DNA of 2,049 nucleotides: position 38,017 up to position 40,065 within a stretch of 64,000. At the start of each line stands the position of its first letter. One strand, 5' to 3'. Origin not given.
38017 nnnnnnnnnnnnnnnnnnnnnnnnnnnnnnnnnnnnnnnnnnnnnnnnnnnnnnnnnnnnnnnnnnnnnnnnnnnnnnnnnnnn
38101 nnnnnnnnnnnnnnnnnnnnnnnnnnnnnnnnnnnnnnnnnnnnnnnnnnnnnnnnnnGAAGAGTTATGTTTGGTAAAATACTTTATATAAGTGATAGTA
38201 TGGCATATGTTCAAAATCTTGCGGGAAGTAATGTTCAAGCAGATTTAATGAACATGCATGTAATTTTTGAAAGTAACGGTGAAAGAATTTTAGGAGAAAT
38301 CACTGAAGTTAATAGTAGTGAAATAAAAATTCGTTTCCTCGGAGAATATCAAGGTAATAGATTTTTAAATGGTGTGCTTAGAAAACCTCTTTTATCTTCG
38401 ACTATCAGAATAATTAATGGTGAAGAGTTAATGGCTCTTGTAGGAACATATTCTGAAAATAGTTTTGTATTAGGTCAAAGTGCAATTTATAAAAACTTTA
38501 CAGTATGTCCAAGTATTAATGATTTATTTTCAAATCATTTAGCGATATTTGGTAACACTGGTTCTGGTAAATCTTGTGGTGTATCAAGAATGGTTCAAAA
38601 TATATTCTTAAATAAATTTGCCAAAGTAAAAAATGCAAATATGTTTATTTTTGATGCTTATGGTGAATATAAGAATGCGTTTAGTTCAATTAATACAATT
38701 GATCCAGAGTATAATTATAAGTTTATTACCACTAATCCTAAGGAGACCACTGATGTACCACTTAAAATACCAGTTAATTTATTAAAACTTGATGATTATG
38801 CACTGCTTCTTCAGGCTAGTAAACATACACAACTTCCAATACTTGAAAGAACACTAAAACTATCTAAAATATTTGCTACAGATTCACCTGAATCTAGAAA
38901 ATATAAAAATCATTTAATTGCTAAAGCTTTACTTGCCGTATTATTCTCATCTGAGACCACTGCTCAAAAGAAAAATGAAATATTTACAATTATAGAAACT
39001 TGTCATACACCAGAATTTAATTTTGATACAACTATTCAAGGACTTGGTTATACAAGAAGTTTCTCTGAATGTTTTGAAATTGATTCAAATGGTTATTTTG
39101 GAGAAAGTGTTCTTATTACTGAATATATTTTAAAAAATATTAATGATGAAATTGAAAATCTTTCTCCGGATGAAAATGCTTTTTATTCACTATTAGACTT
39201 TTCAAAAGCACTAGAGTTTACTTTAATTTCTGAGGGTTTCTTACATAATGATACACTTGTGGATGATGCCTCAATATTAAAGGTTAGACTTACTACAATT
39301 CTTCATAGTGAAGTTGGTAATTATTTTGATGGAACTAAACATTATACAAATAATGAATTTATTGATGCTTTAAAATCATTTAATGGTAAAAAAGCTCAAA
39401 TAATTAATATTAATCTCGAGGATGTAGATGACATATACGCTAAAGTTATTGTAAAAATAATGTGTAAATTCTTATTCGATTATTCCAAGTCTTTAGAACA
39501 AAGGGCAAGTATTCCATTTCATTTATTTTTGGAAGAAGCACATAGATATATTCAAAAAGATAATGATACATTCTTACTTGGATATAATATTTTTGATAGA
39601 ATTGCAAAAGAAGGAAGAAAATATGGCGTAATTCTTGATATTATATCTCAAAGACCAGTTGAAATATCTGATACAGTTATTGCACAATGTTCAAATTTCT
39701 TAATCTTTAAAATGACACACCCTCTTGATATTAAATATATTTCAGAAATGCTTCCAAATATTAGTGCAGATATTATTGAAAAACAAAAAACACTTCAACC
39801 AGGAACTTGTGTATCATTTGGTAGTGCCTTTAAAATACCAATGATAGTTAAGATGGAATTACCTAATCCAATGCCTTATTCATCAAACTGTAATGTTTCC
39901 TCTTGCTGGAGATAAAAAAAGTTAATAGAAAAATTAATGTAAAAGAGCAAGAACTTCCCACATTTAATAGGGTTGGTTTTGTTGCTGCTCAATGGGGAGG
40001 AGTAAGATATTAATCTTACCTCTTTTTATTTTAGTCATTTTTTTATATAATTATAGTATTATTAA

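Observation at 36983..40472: Secreted serpin directly followed (8-nt gap) by a HerA-like DUF87 ATPase and a small membrane protein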

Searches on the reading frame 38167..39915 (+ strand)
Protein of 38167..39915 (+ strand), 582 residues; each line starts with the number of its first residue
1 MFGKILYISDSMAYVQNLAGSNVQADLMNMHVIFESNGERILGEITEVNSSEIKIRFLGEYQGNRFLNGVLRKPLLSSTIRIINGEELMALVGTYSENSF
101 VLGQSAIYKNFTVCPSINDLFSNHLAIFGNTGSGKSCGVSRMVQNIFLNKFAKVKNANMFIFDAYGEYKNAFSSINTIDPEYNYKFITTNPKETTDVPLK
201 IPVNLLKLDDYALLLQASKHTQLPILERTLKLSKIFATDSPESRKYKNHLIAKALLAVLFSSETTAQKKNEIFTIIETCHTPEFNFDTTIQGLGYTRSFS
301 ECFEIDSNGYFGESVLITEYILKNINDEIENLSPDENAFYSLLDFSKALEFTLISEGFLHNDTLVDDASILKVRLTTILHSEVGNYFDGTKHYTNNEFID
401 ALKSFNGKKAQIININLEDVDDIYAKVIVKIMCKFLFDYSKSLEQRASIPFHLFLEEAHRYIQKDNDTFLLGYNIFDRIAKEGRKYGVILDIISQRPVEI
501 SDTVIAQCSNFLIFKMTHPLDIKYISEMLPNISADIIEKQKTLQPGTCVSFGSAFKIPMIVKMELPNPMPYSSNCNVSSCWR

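Call 3: search_protein_families(library=pfam, proteins=[window:38167-39915:+], max_evalue=0.01)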
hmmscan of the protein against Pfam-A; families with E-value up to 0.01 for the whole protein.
window:38167-39915:+ (582 aa): 3 families
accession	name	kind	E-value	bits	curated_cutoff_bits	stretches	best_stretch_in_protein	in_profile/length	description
PF01935.23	DUF87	-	2e-22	80.8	23.2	1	103-245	4-126/220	Helicase HerA, central domain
PF01580.24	FtsK_SpoIIIE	-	0.00068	19.6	24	1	120-148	39-65/221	FtsK/SpoIIIE family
PF10412.15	TrwB_AAD_bind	-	0.0025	17.2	20.5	1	115-174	8-61/387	Type IV secretion-system coupling protein DNA-binding domain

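Call 7: search_protein_families(library=padloc, proteins=[window:38167-39915:+], max_evalue=0.01)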
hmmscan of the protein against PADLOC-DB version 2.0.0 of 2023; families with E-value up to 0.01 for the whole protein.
window:38167-39915:+ (582 aa): 15 families
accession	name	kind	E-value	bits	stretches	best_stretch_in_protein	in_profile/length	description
PDLC04102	HerA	-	2e-105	351.5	1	96-581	149-637/654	-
PDLC04105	HerA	-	1.1e-63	213.7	2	396-581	365-553/576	-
PDLC04106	HerA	-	2.5e-61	206.1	1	100-581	153-646/667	-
PDLC04098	HerA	-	2.4e-54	183.1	2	335-567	411-651/686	-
PDLC02185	HerA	-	1.3e-49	167.4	2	411-581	407-579/585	-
PDLC04097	HerA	-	4.8e-49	165.5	1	53-581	91-611/618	-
PDLC02188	HerA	-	1.7e-44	150.7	2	354-582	318-561/578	-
PDLC04100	HerA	-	2.4e-44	150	2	416-581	406-572/580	-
PDLC04103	HerA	-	9e-41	137.9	2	395-581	382-574/579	-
PDLC04104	HerA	-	1.1e-27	94.8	1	405-581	175-354/379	-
PDLC04140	mad8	-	1.6e-13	48.8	2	448-564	190-300/314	mads_8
PDLC01055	HerA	-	3.9e-13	47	2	353-563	331-524/532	Type III coevolved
PDLC04101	HerA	-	4.7e-12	43.3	1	82-174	123-215/400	-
PDLC04099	HerA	-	3.1e-11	41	1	62-170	104-212/214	-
PDLC04107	HerA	-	3.7e-11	40.6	1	66-170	108-212/306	-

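Call 8: search_protein_families(library=ncbifam, proteins=[window:38167-39915:+], max_evalue=0.01)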
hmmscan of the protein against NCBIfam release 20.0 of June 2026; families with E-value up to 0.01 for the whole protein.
window:38167-39915:+ (582 aa): 7 families
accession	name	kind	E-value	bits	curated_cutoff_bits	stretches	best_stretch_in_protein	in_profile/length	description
NF042944.1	HerA_antiphage_2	equivalog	2.5e-47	161.9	850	2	385-582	349-561/576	anti-phage-associated helicase HerA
NF042943.1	HerA_antiphage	equivalog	2.7e-45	155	800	2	406-577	390-563/566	anti-phage-associated helicase HerA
NF040937.1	HerA_Thermprot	equivalog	6e-36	123.9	800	2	398-565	300-463/487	DNA double-strand break repair helicase HerA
NF040819.1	helicase_HerA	equivalog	1.7e-22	79.7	970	2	449-563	402-514/561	DNA double-strand break repair helicase HerA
NF053655.1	CedD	equivalog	4.4e-20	71.8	600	2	386-563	364-525/527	DNA-translocating ATPase CedD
NF033849.1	ser_rich_anae_1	subfamily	1.5e-11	42.4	650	1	421-525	985-1099/1163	serine-rich protein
NF045971.1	conju_CD1110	equivalog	1.1e-05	24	325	1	97-171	391-459/752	VirB4-like conjugal transfer ATPase, CD1110 family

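Call 12: find_homologous_proteins(query=window:38167-39915:+, max_evalue=0.00001)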
Query window:38167-39915:+ (582 aa): 8000 proteins with E <= 0.00001 among 8000 candidates; the best 120 are listed.
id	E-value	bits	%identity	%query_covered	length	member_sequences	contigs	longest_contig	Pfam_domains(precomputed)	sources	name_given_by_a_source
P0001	0.0e+0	1296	99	100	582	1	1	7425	PF01935.24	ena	-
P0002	0.0e+0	1288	99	100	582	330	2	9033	PF01935.24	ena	-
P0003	0.0e+0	1215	92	100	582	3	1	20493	PF01935.24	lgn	-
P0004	0.0e+0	1208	91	100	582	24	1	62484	PF01935.24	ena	-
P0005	0.0e+0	1207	91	100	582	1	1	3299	PF01935.24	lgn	-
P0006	0.0e+0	1149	87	100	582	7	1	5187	PF01935.24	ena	-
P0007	0.0e+0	1148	89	100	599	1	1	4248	PF01935.24,PF01580.25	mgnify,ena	mgnify:CR=1 FL=1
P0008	0.0e+0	1114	84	100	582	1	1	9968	PF01935.24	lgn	-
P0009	0.0e+0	1095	82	100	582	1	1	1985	PF01935.24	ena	-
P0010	0.0e+0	1092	83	100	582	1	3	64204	PF01935.24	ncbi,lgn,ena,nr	ncbi:MAG: DUF87 domain-containing protein [Bacilli bacterium]|nr:DUF87 domain-containing protein [Ba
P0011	0.0e+0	1091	83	100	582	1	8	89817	PF01935.24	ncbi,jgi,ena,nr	ncbi:MAG: DUF87 domain-containing protein [Firmicutes bacterium]|nr:DUF87 domain-containing protein 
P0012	0.0e+0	1085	82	100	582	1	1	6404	PF01935.24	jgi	-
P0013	0.0e+0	1083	82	100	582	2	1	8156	PF01935.24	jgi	-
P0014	0.0e+0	1072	81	100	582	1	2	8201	PF01935.24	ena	-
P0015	0.0e+0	1068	79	100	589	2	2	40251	PF01935.24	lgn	-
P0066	1.6e-282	956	72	100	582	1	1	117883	PF01935.24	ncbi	-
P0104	9.8e-280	947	72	100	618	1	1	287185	PF01935.24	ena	-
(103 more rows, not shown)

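Call 13: find_encoding_contigs(protein=P0011, flank=6000, max_places=4)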
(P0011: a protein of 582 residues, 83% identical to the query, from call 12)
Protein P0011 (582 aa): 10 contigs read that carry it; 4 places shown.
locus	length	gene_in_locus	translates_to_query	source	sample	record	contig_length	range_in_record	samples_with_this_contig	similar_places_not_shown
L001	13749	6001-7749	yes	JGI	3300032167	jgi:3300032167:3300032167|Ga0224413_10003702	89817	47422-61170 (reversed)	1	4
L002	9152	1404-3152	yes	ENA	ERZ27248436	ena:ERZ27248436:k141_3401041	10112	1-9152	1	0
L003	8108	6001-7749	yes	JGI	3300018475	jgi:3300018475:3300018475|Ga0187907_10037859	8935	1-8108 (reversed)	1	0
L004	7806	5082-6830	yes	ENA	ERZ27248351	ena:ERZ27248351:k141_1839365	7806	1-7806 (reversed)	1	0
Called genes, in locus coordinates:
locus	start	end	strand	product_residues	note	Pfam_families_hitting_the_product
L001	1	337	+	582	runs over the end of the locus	PF01336:tRNA_anti-codon, PF00152:tRNA-synt_2, PF01409:tRNA-synt_2d (faint), PF02938:GAD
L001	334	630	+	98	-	PF02686:GatC (weak)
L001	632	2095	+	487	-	PF01425:Amidase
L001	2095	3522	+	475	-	PF02934:GatB_N, PF02637:GatB_Yqey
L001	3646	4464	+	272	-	PF14808:TMEM164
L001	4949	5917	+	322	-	PF00152:tRNA-synt_2 (faint), PF03590:AsnA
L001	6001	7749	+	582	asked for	PF01935:DUF87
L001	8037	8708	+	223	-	PF00899:ThiF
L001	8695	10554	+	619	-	PF13292:DXP_synthase_N, PF02779:Transket_pyr, PF02780:Transketolase_C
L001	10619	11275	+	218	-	-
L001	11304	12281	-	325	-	PF01210:NAD_Gly3P_dh_N, PF02558:ApbA (weak), PF03721:UDPG_MGDP_dh_N (weak), PF03807:F420_oxidored (weak), PF07479:NAD_Gly3P_dh_C, PF20618:GPD_NAD_C_bact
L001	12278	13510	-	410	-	PF05496:RuvB_N, PF00158:Sigma54_activat (faint), PF00004:AAA, PF00910:RNA_helicase (faint), PF07728:AAA_5 (weak), PF13173:AAA_14 (weak), PF16193:AAA_assoc_2, PF12002:MgsA_C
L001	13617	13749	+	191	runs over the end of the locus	-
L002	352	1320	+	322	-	PF00152:tRNA-synt_2 (faint), PF03590:AsnA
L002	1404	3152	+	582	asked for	PF01935:DUF87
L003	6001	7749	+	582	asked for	PF01935:DUF87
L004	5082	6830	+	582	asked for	PF01935:DUF87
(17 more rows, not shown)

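Call 14: find_encoding_contigs(protein=P0066, flank=6000, max_places=3)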
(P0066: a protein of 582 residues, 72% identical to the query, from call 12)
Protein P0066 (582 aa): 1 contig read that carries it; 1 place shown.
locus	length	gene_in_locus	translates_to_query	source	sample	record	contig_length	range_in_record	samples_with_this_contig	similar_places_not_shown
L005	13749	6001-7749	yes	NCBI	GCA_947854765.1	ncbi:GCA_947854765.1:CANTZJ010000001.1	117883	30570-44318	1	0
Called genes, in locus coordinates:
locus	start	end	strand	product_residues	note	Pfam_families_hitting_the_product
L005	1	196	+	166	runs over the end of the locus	PF11899:DUF3419 (weak)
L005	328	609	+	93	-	-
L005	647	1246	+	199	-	PF01551:Peptidase_M23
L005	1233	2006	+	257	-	PF02163:Peptidase_M50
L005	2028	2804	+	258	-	-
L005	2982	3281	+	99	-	PF00829:Ribosomal_L21p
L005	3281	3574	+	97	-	PF04327:Peptidase_Prp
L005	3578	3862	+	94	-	PF01016:Ribosomal_L27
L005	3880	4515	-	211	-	PF02390:Methyltransf_4, PF13847:Methyltransf_31, PF08242:Methyltransf_12 (weak), PF13649:Methyltransf_25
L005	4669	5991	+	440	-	PF12733:Cadherin-like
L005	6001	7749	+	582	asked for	PF01935:DUF87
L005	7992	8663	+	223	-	PF00899:ThiF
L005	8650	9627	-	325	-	PF01210:NAD_Gly3P_dh_N, PF02558:ApbA (weak), PF03807:F420_oxidored (weak), PF07479:NAD_Gly3P_dh_C, PF20618:GPD_NAD_C_bact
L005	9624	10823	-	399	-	PF05496:RuvB_N, PF13177:DNA_pol3_delta2 (faint), PF00004:AAA, PF25361:AAA_lid_RFC1 (faint), PF21960:RCF1-5-like_lid (weak), PF16193:AAA_assoc_2, PF12002:MgsA_C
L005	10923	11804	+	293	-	PF02899:Phage_int_SAM_1, PF00589:Phage_integrase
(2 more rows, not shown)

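Call 15: find_encoding_contigs(protein=P0104, flank=6000, max_places=3)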
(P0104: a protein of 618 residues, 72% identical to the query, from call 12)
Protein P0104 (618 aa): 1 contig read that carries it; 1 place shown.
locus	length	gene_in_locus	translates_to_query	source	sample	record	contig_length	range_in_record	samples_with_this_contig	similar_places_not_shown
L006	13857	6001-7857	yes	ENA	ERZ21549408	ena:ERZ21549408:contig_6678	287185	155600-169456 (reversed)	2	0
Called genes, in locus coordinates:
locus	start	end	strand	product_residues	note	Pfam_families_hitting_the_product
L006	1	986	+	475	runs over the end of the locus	PF02934:GatB_N, PF02637:GatB_Yqey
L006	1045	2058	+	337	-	-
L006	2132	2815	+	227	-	-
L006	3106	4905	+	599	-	PF00004:AAA (faint), PF07728:AAA_5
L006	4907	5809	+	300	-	PF23822:DUF7192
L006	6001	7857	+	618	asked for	PF01935:DUF87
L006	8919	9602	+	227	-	PF00899:ThiF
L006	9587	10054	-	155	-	PF12844:HTH_19, PF13443:HTH_26 (faint), PF13560:HTH_31 (faint), PF01381:HTH_3, PF12844:HTH_19, PF01381:HTH_3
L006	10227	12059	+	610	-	-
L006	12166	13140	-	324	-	PF01210:NAD_Gly3P_dh_N, PF03807:F420_oxidored (weak), PF07479:NAD_Gly3P_dh_C, PF20618:GPD_NAD_C_bact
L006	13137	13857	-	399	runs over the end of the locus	PF05496:RuvB_N, PF13177:DNA_pol3_delta2 (faint), PF00004:AAA, PF07728:AAA_5 (faint), PF16193:AAA_assoc_2, PF12002:MgsA_C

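Call 17: find_related_loci(query=window:38167-39915:+, collection=genome_contigs, flank=5000)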
Query window:38167-39915:+ (582 aa) in genome_contigs; peptide patterns used: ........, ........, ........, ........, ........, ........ (x = any residue, [..] = any of these).
397 stretches matched a pattern; 310 encode a relative of the query (tblastn E <= 1e-3); the best 80 are kept; 80 distinct loci.
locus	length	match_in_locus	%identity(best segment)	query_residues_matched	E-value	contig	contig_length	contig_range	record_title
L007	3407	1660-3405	99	1-582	0e+0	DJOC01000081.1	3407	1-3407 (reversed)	MAG TPA_asm: Bacillales bacterium UBA6448 UBA6448_contig_6769, whole genome shotgun sequence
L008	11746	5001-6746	99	1-582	0e+0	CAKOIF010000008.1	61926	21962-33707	MAG: uncultured Bacilli bacterium isolate REFINED_METABAT215_TOP10_CONTIGS_1500_ASSEMBLY_K77_MERGED__Hadza_MoBio_C-REDO_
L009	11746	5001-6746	99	1-582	0e+0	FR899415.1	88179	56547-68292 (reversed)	Mycoplasma sp. CAG:472 genomic scaffold, scf115, whole genome shotgun sequence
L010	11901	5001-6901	99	1-582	0e+0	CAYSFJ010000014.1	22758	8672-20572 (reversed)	MAG TPA_asm: uncultured Mycoplasma sp. isolate binchicken_co354_426 genome assembly, contig: NODE_2242_length_22758_cov_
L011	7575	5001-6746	92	1-582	0e+0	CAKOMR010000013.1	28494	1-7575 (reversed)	MAG: uncultured Bacilli bacterium isolate REFINED_METABAT215_TOP10_CONTIGS_1500_ASSEMBLY_K77_MERGED__Hadza_MoBio_hadza-A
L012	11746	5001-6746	92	1-582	0e+0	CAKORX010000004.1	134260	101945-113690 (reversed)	MAG: uncultured Bacilli bacterium isolate REFINED_METABAT215_TOP10_CONTIGS_1500_ASSEMBLY_K77_MERGED__Hadza_MoBio_hadza-A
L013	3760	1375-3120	92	1-582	0e+0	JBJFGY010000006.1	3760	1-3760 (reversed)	MAG: Bacilli bacterium isolate PUUB50_bin.015 NODE_12285_length_3760_cov_15.131984, whole genome shotgun sequence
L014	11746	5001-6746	91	1-582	0e+0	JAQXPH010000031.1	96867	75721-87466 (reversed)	MAG: bacterium isolate SUG1400 k141_4275019, whole genome shotgun sequence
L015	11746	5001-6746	87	1-582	0e+0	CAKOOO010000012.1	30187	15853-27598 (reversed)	MAG: uncultured Bacilli bacterium isolate REFINED_METABAT215_TOP10_CONTIGS_1500_ASSEMBLY_K77_MERGED__Hadza_MoBio_hadza-E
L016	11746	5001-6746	78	1-582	0e+0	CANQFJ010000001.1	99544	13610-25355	MAG: uncultured Bacilli bacterium isolate Lapin-007__bin8 genome assembly, contig: Lapin-007__NODE_30_length_99544_cov_5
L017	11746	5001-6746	78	1-582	0e+0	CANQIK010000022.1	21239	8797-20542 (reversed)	MAG: uncultured Bacilli bacterium isolate Lapin-028__bin3 genome assembly, contig: Lapin-028__NODE_2726_length_21239_cov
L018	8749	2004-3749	78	1-582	0e+0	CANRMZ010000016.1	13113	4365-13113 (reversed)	MAG: uncultured Bacilli bacterium isolate Lapin-022__bin33 genome assembly, contig: Lapin-022__NODE_4723_length_13113_co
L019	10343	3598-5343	78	1-582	0e+0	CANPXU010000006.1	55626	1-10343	MAG: uncultured Bacilli bacterium isolate Lapin-004__bin3 genome assembly, contig: Lapin-004__NODE_634_length_55626_cov_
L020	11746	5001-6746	82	1-582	0e+0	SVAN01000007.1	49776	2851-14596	MAG: Bacillota bacterium isolate SIG203 NODE_16030_length_49776_cov_3.862112, whole genome shotgun sequence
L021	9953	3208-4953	73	1-582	0e+0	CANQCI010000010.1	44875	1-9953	MAG: uncultured Bacilli bacterium isolate Lapin-001__bin66 genome assembly, contig: Lapin-001__NODE_1107_length_44875_co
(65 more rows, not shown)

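Call 20: search_solved_structures(query=window:38167-39915:+, max_evalue=0.001, show_alignments=1)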
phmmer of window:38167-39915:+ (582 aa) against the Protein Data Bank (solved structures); distinct sequences matched with E-value up to 0.001: 9.
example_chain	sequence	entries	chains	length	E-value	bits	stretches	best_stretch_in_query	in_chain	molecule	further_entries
9c1m_M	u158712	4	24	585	5.7e-47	164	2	391-581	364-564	ATP-binding protein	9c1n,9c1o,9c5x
8xau_A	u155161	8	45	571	1.6e-36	129.6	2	388-576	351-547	ATP-binding protein | HerA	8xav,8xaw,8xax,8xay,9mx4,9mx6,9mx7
8ziq_M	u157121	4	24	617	1.4e-35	126.4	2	394-581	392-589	HerA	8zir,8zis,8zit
4d2i_A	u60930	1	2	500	5.3e-31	111.3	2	393-566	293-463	HERA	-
8j4u_M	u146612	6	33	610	7.7e-29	104.2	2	384-581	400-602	Nucleoside triphosphate hydrolase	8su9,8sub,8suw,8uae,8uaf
8wiv_A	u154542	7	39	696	1.3e-28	103.5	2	394-566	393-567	Helicase HerA central domain-containing protein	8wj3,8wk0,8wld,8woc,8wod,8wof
8yho_A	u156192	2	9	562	2.3e-27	99.3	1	72-562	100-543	DUF87 domain-containing protein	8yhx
9x1l_A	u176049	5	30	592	1.2e-17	67.3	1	448-563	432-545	DNA helicase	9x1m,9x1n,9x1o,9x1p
8wet_A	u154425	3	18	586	8.1e-08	34.8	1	428-527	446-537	TdpA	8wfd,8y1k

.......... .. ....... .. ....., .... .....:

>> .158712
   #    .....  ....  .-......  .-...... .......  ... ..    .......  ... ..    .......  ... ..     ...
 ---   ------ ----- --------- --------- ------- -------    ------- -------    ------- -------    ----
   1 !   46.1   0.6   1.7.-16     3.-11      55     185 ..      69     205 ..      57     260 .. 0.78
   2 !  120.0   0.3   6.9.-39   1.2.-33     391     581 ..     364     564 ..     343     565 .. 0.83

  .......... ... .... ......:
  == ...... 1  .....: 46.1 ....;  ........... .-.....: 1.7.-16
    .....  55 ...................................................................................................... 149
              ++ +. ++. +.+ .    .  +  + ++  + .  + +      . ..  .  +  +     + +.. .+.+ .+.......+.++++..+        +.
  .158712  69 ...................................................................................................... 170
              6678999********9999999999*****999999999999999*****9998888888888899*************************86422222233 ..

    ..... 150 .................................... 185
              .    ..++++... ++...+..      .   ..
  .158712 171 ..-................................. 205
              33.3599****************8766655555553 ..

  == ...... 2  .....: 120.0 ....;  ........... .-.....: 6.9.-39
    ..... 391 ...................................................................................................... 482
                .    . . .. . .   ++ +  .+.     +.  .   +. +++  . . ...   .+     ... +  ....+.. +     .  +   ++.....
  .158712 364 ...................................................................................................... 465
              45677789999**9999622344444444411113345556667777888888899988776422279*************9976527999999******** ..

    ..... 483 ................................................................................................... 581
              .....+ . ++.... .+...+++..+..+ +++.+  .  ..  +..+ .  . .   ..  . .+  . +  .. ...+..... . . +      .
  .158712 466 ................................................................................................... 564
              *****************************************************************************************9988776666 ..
